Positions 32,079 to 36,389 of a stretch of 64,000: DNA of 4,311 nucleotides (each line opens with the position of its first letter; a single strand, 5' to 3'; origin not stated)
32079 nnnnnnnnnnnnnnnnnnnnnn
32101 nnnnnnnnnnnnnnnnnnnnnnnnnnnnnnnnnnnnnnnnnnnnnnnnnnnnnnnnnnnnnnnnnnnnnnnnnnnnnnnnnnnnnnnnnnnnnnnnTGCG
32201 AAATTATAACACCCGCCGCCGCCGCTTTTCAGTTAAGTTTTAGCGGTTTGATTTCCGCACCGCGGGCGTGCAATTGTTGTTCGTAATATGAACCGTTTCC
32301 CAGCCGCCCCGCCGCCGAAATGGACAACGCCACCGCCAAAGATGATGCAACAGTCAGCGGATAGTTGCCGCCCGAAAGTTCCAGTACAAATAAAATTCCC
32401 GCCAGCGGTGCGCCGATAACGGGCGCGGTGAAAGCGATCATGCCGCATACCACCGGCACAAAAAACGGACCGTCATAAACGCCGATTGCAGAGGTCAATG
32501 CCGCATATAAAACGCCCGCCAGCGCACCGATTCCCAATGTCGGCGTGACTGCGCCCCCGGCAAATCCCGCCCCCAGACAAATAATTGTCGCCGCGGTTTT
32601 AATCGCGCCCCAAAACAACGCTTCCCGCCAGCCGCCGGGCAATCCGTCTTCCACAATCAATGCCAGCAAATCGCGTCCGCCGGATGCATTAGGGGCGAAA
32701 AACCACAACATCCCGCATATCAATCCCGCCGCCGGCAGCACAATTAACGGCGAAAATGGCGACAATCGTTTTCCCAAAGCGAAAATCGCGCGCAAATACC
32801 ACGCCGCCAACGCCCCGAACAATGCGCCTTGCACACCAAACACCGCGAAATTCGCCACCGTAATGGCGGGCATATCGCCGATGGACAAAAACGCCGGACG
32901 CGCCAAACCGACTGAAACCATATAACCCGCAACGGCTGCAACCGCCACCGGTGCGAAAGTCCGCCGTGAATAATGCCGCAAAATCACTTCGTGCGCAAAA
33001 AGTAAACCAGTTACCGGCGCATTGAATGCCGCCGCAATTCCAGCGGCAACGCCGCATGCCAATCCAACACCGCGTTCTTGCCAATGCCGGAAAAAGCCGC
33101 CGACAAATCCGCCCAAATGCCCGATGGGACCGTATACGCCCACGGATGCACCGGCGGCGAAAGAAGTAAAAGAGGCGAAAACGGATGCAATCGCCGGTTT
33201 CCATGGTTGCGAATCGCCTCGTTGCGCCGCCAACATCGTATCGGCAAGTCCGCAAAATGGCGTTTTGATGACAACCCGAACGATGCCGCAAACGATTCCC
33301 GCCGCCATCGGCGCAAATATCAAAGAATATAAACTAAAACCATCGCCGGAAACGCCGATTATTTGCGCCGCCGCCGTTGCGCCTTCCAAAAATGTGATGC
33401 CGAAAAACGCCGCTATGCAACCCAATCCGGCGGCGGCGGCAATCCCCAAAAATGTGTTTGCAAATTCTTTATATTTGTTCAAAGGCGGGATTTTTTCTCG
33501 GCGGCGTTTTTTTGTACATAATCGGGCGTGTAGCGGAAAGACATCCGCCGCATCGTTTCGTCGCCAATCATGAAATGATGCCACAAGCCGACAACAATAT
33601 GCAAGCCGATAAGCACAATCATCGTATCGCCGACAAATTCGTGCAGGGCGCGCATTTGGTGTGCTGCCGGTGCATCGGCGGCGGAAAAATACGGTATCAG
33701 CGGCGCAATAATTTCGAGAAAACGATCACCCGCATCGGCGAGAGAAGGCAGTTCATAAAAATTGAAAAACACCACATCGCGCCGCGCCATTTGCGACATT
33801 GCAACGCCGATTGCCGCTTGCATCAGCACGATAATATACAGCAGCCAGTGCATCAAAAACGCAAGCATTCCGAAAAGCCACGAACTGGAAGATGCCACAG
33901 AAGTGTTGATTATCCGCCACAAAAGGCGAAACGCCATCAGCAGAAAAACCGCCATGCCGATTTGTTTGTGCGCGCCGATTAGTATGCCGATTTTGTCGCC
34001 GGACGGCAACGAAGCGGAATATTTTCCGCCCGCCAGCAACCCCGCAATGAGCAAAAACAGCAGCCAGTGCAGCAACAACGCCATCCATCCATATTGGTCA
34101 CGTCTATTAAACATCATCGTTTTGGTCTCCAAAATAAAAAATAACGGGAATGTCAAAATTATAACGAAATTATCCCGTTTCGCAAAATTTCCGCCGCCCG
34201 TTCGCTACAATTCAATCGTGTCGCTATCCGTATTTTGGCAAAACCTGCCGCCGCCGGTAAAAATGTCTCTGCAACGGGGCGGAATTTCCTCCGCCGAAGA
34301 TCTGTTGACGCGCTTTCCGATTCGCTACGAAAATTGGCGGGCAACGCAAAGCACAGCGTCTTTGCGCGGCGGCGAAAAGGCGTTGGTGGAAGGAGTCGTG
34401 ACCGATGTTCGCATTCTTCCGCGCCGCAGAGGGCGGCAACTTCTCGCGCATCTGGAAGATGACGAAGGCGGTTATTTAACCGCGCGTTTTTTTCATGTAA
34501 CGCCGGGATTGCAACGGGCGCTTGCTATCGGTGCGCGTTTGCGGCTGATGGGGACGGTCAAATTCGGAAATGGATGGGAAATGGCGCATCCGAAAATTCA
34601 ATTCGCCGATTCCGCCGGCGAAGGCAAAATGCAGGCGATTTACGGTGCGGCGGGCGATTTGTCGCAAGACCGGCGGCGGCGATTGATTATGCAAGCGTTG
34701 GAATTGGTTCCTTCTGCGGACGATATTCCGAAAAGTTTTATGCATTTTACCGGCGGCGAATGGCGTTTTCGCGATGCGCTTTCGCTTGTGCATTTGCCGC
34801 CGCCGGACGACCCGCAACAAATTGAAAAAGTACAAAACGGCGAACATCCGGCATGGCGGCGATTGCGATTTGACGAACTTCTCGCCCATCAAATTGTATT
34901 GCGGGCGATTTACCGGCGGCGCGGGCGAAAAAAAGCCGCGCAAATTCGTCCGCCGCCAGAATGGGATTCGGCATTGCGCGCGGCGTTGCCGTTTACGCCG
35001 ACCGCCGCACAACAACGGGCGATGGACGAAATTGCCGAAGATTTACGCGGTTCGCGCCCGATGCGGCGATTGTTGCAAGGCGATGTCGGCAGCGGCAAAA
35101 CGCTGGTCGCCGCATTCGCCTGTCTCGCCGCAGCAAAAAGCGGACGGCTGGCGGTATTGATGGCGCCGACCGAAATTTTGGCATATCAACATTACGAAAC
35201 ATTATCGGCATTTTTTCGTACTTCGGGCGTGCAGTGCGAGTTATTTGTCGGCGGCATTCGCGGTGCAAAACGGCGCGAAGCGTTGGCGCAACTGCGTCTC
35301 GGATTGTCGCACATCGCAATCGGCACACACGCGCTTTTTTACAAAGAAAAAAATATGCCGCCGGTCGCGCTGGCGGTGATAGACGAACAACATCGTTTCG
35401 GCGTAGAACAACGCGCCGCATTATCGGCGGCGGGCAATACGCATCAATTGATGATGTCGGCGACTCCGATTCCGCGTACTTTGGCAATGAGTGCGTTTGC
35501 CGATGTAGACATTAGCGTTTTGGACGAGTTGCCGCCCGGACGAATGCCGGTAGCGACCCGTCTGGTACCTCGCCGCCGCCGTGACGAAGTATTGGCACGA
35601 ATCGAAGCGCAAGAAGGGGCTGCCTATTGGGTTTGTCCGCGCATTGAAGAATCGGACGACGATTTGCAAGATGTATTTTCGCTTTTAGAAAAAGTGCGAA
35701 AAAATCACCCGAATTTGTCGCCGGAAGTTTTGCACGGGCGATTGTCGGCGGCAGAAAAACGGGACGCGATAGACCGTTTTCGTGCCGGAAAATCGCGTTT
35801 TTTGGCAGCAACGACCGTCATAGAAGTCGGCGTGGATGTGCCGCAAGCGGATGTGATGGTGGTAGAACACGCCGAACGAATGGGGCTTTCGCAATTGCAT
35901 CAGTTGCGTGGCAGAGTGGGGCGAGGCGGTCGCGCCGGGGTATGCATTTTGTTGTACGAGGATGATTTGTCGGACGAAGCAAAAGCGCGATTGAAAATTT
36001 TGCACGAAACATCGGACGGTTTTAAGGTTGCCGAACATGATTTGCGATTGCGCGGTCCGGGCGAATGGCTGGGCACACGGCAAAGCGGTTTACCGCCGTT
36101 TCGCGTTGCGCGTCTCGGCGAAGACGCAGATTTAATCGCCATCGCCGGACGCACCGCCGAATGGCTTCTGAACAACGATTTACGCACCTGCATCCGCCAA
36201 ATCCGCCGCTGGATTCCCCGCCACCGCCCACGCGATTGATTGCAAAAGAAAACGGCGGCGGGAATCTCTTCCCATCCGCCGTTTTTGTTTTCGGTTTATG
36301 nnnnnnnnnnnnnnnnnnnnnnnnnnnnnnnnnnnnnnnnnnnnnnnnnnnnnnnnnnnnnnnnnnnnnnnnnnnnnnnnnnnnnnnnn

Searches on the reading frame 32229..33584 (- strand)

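Call 64: search_protein_families(library=ncbifam, proteins=[window:32229-33584:-], max_evalue=0.00001)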
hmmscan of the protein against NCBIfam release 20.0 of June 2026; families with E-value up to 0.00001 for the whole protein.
window:32229-33584:- (451 aa): 3 families
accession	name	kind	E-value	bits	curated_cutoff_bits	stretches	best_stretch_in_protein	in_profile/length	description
NF002505.0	PRK01862.1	equivalog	5.8e-32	111.1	482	1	49-442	26-436/577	ClcB-like voltage-gated chloride channel protein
NF003640.0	PRK05277.1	equivalog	1.7e-24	86.4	350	1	135-412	130-421/471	H(+)/Cl(-) exchange transporter ClcA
NF002437.0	PRK01610.1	equivalog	4.6e-12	45.7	425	1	115-437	95-424/429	voltage-gated ClC-type chloride channel ClcB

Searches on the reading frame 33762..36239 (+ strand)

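Call 64: search_protein_families(library=ncbifam, proteins=[window:33762-36239:+], max_evalue=0.00001)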
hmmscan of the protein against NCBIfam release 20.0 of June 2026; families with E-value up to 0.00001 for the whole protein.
window:33762-36239:+ (825 aa): 24 families
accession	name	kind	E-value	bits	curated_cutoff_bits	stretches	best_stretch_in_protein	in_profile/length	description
NF008166.0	PRK10917.1-4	equivalog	5.6e-207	689.1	864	1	167-819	24-697/705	ATP-dependent DNA helicase RecG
NF008163.0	PRK10917.1-1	equivalog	1.2e-197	658.4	796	1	166-820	21-685/692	ATP-dependent DNA helicase RecG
NF008168.0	PRK10917.2-2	equivalog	2.1e-195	651.4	718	1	163-807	120-767/795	ATP-dependent DNA helicase RecG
NF008165.0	PRK10917.1-3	equivalog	4.9e-182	607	711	1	167-807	21-664/692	ATP-dependent DNA helicase RecG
TIGR00643.1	recG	equivalog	2.3e-181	604.7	659.4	1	174-797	2-627/629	ATP-dependent DNA helicase RecG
NF008164.0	PRK10917.1-2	equivalog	4.6e-178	593.7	785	1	177-806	43-674/704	ATP-dependent DNA helicase RecG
NF008170.0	PRK10917.2-4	equivalog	1.1e-153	513.1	975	1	167-807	144-800/826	ATP-dependent DNA helicase RecG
NF008167.0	PRK10917.2-1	equivalog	4.3e-129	431.8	995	2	289-807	169-717/744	ATP-dependent DNA helicase RecG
TIGR00580.2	mfd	equivalog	1.7e-101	341.1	800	1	375-776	398-798/907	transcription-repair coupling factor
NF008169.0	PRK10917.2-3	equivalog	2.6e-81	274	555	1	170-795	11-599/610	ATP-dependent DNA helicase RecG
NF007966.0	PRK10689.1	equivalog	9.3e-57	192.5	1329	1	380-776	568-965/1148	transcription-repair coupling factor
NF010337.0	PRK13766.1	equivalog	3.5e-16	58.5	610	2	443-545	40-143/781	Hef nuclease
NF041063.1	DpdF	equivalog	4.2e-10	38.9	550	0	380-515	110-243/813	protein DpdF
NF004067.0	PRK05580.1-4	equivalog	5.5e-10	38.3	763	1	402-551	194-335/737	primosomal protein N'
NF003673.1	PRK05298.1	equivalog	3.5e-09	35.6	743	0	409-490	6-83/653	excinuclease ABC subunit UvrB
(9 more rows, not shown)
